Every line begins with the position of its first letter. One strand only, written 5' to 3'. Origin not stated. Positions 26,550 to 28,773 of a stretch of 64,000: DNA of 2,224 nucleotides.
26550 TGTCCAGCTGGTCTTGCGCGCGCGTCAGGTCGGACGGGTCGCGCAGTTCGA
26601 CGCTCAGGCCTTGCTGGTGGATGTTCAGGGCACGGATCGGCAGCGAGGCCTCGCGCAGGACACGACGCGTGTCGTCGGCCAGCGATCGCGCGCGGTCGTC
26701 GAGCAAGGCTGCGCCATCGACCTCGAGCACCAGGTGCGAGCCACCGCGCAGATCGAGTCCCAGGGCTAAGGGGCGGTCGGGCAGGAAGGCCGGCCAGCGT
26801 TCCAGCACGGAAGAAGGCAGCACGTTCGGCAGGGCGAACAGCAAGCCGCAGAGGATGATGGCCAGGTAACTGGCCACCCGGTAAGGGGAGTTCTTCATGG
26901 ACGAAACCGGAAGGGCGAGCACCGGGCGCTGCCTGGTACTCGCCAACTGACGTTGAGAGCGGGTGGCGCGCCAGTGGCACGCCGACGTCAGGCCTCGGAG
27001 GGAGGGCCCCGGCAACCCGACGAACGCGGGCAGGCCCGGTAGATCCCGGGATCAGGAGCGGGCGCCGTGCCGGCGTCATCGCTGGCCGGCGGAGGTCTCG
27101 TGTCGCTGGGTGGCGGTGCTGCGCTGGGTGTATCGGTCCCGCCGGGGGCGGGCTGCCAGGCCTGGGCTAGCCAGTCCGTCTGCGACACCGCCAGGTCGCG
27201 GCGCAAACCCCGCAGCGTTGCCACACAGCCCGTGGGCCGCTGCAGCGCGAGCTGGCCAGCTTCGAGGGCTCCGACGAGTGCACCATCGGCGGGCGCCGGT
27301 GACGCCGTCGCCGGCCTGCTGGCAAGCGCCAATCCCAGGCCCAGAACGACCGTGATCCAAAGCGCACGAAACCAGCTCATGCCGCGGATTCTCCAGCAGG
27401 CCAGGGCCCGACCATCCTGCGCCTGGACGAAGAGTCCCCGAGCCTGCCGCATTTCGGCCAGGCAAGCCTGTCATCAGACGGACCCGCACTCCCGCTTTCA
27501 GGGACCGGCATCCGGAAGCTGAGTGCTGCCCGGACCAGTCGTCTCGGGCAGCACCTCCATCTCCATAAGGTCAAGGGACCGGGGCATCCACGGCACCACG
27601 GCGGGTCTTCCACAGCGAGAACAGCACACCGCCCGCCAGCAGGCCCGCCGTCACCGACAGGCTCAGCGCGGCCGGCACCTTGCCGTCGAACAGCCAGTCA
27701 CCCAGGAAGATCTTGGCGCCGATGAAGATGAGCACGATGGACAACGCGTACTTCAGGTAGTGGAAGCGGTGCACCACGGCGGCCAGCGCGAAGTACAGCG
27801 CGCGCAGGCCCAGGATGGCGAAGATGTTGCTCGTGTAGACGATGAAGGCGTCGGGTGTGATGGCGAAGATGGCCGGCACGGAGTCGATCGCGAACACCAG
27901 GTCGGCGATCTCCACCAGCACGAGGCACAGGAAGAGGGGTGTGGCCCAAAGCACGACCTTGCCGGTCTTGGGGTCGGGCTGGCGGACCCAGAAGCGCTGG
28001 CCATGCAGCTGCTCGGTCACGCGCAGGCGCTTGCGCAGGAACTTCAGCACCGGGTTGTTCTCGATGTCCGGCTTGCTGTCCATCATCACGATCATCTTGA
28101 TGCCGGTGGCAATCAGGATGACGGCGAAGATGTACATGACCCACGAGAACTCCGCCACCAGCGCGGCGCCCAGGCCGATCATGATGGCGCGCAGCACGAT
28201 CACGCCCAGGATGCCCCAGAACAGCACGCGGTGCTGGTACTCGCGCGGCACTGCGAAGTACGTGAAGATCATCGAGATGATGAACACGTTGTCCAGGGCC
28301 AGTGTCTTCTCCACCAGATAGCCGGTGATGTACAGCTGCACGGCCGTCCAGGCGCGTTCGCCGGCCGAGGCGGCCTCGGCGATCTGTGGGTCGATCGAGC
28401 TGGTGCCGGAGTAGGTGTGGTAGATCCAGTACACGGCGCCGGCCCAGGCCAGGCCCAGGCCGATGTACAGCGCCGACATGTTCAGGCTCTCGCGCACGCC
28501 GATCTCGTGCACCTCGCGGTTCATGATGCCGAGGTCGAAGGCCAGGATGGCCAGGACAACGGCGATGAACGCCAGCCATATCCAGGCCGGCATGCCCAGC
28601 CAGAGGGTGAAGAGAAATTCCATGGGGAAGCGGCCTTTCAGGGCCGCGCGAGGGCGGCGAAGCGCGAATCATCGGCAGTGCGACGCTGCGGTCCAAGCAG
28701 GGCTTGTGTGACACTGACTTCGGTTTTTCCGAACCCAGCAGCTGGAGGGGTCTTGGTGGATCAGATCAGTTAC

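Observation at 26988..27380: Candidate secretion-monitoring ribosome-arrest peptide (signal peptide + C-terminal RGPP) upstream of secDF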

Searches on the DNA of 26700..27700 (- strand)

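Call 53: search_rna_families(source=window, start=26700, end=27700, threshold=evalue, max_evalue=1)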
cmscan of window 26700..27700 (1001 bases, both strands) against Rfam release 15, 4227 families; matches with E-value up to 1: 0.
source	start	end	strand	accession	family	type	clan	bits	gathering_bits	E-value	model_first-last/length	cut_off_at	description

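Call 79: build_rna_model(alignment_id=A4)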
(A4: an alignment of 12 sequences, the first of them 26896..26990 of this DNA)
Model R1 built from alignment A4 (12 sequences, 115 columns); structure: RNAalifold consensus.
model positions 97; base pairs 13; branch points 1; effective number of sequences 6.91; information 0.59 bits per position. Calibrated on 0.2 Mb of random sequence (short: E-values are rough).
structure used (alignment columns):
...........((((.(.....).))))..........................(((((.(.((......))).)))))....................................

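Call 80: search_with_rna_model(model_id=R1, sources=[L008, L009, L011, L012, L013, L014, L015, L016, L017, L018, L019, L020, L021, L022, L023, L024, L025, L026, L027, L028, L029, L030, L031, L032, L033, L034, L035, L036, L037, L038, L039, L040, L041, L042, L043, L044, L045, L046, L047, L048, L049, L050, L051, L053, L054, L055, L056, L057, L058, L059, L060, L061, L062, L063, L065, L066, L067, L068, L069, L071, L072, L073, L074, L075, L076, L078, L165, window], max_evalue=1)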
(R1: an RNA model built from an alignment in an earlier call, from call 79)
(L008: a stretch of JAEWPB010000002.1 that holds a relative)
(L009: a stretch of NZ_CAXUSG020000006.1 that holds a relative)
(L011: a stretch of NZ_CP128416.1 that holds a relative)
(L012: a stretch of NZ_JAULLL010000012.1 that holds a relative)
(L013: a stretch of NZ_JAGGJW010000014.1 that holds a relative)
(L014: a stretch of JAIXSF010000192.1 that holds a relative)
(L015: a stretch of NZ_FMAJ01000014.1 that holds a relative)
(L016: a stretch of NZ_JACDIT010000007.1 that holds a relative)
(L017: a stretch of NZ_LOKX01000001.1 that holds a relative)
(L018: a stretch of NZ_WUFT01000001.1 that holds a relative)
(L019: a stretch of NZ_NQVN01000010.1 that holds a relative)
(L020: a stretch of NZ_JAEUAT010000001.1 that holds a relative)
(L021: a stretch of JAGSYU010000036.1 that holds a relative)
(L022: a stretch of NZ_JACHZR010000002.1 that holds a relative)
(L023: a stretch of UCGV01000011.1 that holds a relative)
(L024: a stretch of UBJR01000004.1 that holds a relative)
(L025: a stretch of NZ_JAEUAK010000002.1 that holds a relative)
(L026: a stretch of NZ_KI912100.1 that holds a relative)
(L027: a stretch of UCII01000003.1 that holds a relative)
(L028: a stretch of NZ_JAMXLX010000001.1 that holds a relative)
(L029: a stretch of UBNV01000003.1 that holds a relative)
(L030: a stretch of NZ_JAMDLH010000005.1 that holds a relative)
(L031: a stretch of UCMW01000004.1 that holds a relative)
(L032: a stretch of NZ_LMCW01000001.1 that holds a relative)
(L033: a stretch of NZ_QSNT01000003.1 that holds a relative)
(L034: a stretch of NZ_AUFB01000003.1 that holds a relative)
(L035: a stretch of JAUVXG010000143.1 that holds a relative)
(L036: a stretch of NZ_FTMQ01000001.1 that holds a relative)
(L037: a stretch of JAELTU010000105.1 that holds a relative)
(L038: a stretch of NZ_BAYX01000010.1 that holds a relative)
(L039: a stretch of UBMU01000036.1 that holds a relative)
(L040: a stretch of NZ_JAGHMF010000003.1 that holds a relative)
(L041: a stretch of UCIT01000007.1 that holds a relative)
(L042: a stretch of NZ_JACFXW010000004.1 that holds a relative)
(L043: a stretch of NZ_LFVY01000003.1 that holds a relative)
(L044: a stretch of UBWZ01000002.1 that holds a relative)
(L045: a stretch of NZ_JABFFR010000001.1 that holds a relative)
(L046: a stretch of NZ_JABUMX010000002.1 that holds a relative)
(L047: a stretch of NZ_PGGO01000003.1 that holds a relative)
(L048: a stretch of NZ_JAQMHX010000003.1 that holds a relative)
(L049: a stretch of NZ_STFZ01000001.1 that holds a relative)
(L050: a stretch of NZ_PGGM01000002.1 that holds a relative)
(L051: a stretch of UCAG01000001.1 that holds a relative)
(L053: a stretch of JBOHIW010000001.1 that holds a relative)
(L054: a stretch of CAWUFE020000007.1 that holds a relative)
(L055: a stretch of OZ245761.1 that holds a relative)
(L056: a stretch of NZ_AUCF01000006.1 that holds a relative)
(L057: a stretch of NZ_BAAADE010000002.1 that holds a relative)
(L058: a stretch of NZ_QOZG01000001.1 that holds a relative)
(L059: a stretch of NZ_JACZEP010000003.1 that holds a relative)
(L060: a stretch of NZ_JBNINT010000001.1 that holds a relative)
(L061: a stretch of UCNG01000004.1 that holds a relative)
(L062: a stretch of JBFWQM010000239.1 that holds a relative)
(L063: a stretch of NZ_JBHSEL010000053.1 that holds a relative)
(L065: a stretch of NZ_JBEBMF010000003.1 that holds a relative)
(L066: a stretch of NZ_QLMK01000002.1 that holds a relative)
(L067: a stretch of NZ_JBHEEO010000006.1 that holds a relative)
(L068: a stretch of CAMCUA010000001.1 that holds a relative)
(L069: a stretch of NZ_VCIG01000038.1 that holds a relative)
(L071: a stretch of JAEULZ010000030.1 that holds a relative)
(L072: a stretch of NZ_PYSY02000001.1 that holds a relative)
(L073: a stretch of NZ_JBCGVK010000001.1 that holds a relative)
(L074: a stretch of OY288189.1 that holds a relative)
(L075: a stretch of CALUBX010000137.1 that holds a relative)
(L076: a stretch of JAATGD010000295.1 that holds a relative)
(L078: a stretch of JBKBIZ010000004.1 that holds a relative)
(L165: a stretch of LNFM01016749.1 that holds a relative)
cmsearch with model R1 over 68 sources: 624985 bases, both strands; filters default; matches with E-value up to 1: 9.
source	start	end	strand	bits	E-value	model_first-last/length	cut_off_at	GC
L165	1405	1503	+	75.5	6.1e-16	1-97/97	no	0.69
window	26896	26991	-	73.9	1.5e-15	1-97/97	no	0.69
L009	2907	3003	+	17.3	0.22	1-97/97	no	0.61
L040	3181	3256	-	16.6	0.33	1-97/97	no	0.66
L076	1961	2025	+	15.1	0.76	1-97/97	no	0.68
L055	3002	3084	+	15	0.83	1-97/97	no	0.6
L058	3222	3376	+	14.9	0.89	1-97/97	no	0.65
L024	2520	2571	-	14.8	0.94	1-97/97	no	0.65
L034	2858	2942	+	14.7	0.96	1-97/97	no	0.61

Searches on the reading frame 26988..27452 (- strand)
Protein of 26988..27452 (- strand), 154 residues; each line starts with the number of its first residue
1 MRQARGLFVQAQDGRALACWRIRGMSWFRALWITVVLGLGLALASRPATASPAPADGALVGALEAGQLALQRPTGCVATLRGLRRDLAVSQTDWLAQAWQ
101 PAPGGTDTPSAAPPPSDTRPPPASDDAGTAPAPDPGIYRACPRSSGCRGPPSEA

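Call 6: search_protein_families(library=pfam, proteins=[window:26988-27380:-], max_evalue=0.01)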
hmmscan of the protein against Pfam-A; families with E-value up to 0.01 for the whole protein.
window:26988-27380:- (130 aa): 0 families

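Call 16: find_homologous_proteins(query=window:26988-27452:-, max_evalue=0.01)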
Query window:26988-27452:- (154 aa): 2 proteins with E <= 0.01 among 1402 candidates.
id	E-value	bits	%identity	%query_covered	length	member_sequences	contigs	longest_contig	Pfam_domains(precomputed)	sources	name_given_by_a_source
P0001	9.1e-76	271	99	84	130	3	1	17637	-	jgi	jgi:hypothetical protein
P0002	1.3e-31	128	53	84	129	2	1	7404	-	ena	-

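Call 34: find_encoding_contigs(protein=P0002, flank=4000, max_places=3)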
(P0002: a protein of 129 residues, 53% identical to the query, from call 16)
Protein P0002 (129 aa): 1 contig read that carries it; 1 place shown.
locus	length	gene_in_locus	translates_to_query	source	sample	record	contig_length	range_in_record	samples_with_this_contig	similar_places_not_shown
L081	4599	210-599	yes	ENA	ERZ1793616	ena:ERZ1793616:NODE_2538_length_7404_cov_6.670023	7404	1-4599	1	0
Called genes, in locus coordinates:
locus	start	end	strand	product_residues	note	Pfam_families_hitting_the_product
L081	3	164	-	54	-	?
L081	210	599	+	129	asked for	-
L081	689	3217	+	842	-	PF21760:SecD_1st, PF22599:SecDF_P1_head, PF03176:MMPL (weak), PF02355:SecD_SecF_C, PF00873:ACR_tran (weak), PF07549:Sec_GG, PF02355:SecD_SecF_C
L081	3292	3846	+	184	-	PF09835:DUF2062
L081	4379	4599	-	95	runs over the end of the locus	PF09493:DUF2389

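Call 35: find_encoding_contigs(protein=P0001, flank=6000, max_places=3)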
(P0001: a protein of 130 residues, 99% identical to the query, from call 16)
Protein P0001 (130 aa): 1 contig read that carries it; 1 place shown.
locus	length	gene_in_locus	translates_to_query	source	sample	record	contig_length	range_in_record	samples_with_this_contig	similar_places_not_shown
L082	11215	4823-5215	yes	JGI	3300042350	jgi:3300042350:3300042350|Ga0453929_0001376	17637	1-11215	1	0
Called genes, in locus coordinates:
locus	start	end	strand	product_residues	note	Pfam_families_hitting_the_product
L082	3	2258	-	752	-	?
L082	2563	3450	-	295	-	PF00126:HTH_1, PF03466:LysR_substrate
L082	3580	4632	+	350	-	PF03741:TerC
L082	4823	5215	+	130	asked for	-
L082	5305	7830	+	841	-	PF07549:Sec_GG (weak), PF21760:SecD_1st, PF22599:SecDF_P1_head, PF02355:SecD_SecF_C, PF03176:MMPL (weak), PF07549:Sec_GG, PF00873:ACR_tran (weak), PF02355:SecD_SecF_C, +1 more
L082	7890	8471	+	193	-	PF09835:DUF2062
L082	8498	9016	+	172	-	PF03350:UPF0114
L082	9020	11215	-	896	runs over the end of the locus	PF02629:CoA_binding (weak), PF13380:CoA_binding_2, PF13607:Succ_CoA_lig, PF19045:Ligase_CoA_2, PF13549:ATP-grasp_5, PF13302:Acetyltransf_3, PF00583:Acetyltransf_1, PF08445:FR47 (weak), +1 more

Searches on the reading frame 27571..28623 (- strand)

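Call 6: search_protein_families(library=pfam, proteins=[window:27571-28623:-], max_evalue=0.01)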
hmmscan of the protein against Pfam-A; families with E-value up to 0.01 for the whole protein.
window:27571-28623:- (350 aa): 1 family
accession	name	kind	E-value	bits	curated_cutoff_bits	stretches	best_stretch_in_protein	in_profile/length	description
PF03741.22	TerC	-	2.3e-50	171.3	27.8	1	99-307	1-176/178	Integral membrane protein TerC family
